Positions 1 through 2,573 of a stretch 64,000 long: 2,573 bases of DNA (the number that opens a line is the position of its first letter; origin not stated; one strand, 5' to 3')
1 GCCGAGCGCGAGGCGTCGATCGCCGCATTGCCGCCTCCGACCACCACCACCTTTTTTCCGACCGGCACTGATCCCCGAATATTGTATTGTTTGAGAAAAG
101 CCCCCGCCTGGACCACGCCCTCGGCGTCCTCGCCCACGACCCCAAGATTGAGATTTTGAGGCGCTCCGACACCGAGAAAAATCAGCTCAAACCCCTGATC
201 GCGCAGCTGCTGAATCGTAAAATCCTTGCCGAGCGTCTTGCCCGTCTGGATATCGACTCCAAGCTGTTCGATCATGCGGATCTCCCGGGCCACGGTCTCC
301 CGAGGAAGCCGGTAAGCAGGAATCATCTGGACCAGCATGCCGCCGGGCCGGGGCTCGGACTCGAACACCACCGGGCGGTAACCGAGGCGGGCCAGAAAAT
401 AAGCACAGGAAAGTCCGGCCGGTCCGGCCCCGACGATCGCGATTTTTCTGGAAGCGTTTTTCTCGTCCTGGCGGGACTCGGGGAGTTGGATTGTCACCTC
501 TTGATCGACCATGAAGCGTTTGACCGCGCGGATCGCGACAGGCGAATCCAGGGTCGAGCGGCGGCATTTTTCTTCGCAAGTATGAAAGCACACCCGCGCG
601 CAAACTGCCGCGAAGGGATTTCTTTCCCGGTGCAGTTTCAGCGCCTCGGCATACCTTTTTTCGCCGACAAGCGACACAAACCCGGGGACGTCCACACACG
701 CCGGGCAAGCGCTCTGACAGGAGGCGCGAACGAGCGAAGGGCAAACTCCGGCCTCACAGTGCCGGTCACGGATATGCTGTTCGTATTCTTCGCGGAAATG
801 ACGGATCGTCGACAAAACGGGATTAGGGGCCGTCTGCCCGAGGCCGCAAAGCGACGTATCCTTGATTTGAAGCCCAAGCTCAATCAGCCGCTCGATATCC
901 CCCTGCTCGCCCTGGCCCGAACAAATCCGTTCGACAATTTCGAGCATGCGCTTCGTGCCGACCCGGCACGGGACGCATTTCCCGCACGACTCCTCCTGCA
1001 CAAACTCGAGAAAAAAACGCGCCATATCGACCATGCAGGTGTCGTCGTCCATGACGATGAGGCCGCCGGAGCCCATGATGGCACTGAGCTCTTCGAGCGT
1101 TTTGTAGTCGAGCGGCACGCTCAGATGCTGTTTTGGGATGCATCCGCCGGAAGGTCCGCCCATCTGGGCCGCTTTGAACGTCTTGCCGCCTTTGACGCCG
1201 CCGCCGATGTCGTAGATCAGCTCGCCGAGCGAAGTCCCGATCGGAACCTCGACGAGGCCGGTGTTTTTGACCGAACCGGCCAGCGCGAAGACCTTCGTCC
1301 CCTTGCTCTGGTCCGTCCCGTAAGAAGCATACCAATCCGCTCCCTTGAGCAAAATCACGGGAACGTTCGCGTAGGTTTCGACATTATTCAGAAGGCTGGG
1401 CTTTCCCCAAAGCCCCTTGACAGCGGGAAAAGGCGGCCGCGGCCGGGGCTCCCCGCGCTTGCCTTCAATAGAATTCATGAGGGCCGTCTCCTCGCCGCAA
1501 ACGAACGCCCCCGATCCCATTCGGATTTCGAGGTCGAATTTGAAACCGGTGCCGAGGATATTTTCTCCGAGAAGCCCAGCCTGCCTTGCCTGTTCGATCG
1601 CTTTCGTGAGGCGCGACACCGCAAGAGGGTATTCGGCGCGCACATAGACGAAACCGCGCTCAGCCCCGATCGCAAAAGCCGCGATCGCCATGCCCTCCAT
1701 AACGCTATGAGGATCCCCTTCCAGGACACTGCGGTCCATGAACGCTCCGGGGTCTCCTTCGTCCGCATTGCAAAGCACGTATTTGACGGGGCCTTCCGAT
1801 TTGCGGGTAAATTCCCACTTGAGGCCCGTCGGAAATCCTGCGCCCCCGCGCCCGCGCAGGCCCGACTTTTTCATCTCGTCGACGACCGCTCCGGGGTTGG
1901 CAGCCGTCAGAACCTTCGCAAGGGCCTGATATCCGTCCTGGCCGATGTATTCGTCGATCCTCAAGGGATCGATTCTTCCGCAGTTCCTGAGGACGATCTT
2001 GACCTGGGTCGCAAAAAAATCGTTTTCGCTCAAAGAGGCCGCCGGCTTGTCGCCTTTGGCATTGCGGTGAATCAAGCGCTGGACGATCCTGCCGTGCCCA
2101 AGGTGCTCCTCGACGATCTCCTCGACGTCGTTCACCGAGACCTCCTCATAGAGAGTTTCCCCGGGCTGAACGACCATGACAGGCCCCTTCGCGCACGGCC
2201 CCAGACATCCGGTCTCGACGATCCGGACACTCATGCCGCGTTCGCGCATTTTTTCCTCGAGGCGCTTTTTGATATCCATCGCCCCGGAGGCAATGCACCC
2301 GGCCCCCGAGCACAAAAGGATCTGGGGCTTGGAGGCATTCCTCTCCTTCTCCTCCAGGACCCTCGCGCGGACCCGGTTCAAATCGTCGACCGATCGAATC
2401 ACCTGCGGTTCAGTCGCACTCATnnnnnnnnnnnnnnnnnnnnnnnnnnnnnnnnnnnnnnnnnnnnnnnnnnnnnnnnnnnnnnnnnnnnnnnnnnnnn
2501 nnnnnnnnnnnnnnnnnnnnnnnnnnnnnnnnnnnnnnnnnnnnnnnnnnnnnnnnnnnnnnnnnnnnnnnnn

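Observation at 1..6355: Rex-associated redox module: canonical NfnAB plus a NuoE-like gene and a NuoF-like::GltD-like fusion (Stn/Bfu-type candidate) missed by the ORF track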

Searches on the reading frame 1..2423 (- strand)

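Call 5: search_protein_families(library=pfam, proteins=[window:1-2423:-], max_evalue=0.001)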
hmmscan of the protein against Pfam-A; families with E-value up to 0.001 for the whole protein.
window:1-2423:- (807 aa): 14 families
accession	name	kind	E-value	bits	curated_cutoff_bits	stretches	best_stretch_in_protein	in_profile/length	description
PF01512.22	Complex1_51K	-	2e-47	161.3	31.2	1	184-355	1-149/150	Nuo51 FMN-binding domain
PF10589.14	NADH_4Fe-4S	-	1.7e-35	121.2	23.5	1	466-550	1-85/85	NADH-ubiquinone oxidoreductase-F iron-sulfur binding region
PF14691.11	Fer4_20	-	7.9e-18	64.8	25.8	1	553-643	16-109/113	Dihydroprymidine dehydrogenase domain II, 4Fe-4S cluster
PF07992.20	Pyr_redox_2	-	9.6e-11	42.1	26.1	1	660-805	2-158/291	Pyridine nucleotide-disulphide oxidoreductase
PF13450.12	NAD_binding_8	-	7.2e-10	39.4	21.9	1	663-696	1-34/68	NAD(P)-binding Rossmann-like domain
PF01257.25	2Fe-2S_thioredx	-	4.2e-08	33.6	24.8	1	30-106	63-143/145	Thioredoxin-like [2Fe-2S] ferredoxin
PF01266.30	DAO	-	4.2e-07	30.3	27.9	1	660-695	1-37/353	FAD dependent oxidoreductase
PF00070.33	Pyr_redox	-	5.2e-07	30.5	22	1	660-695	1-36/82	Pyridine nucleotide-disulphide oxidoreductase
PF10531.15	SLBB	-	6.6e-07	29.5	27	1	379-427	2-53/55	SLBB domain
PF13738.12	Pyr_redox_3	-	8.3e-06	25.7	30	0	663-690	2-30/305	Pyridine nucleotide-disulphide oxidoreductase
PF01946.23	Thi4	-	2e-05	24.4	26.2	1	657-695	16-55/235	Thi4 family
PF21799.2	MurD-like_N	-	0.00014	22.5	27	0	660-695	2-37/88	Mur ligase MurD-like, N-terminal domain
PF12831.13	FAD_oxidored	-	0.00022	21.1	27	1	661-700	2-41/416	FAD dependent oxidoreductase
PF01494.25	FAD_binding_3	-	0.00028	20.6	22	1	660-689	3-32/349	FAD binding domain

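Call 6: search_protein_families(library=ncbifam, proteins=[window:1-2423:-], max_evalue=0.001)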
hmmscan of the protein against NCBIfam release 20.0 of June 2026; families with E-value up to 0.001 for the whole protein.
window:1-2423:- (807 aa): 50 families (the best 25 are shown)
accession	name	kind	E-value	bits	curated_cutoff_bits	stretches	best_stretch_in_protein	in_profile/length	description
TIGR01959.1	nuoF_fam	equivalog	4.7e-153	509.4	558.65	1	152-551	10-410/410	NADH-quinone oxidoreductase subunit NuoF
NF010120.0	PRK13596.1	equivalog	6.5e-121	403.9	389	1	170-556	33-422/433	NADH-quinone oxidoreductase subunit NuoF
NF008436.0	PRK11278.1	equivalog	3.4e-120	402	749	1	151-558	22-433/448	NADH-quinone oxidoreductase subunit NuoF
NF009410.0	PRK12771.1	subfamily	8.8e-84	282.1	516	1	520-806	4-285/566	NAD(P)-binding protein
NF009454.0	PRK12814.1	equivalog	4.6e-68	230.1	916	1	541-807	82-341/657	putative NADPH-dependent glutamate synthase small subunit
NF010590.0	PRK13984.1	equivalog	6.3e-61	206.3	946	1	567-807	196-441/611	putative oxidoreductase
TIGR03315.1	Se_ygfK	equivalog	7.8e-59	199.1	835.3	1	567-806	445-683/1012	putative selenate reductase subunit YgfK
NF009414.0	PRK12778.1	equivalog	3.5e-53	181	1103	1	557-807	327-588/752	bifunctional dihydroorotate dehydrogenase B NAD binding subunit/NADPH-dependent glutamate synthase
TIGR01316.1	gltA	equivalog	6.8e-49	166.9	471.75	1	565-807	34-290/449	NADPH-dependent glutamate synthase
TIGR01318.1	gltD_gamma_fam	subfamily_domain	6.4e-45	153.6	482.95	1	541-806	21-299/467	glutamate synthase, small subunit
NF009413.0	PRK12775.1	equivalog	1.2e-44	152.4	1895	1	551-806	323-588/1006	putative trifunctional 2-polyprenylphenol hydroxylase/glutamate synthase subunit beta/ferritin domain-containing protein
TIGR01317.1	GOGAT_sm_gam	subfamily_domain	5.8e-40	137.6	447.7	1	548-803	29-297/485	glutamate synthase small subunit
NF009408.0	PRK12769.1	equivalog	1.3e-38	132.6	1003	1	543-806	208-485/659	formate-dependent uric acid utilization protein AegA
NF009415.0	PRK12779.1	equivalog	1.5e-35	122.4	1519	1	549-806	191-464/944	putative bifunctional glutamate synthase subunit beta/2-polyprenylphenol hydroxylase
NF045663.1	diclust_near_Sec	equivalog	4.8e-34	117.5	530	1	563-756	14-201/759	pyridine nucleotide-disulfide oxidoreductase/dicluster-binding protein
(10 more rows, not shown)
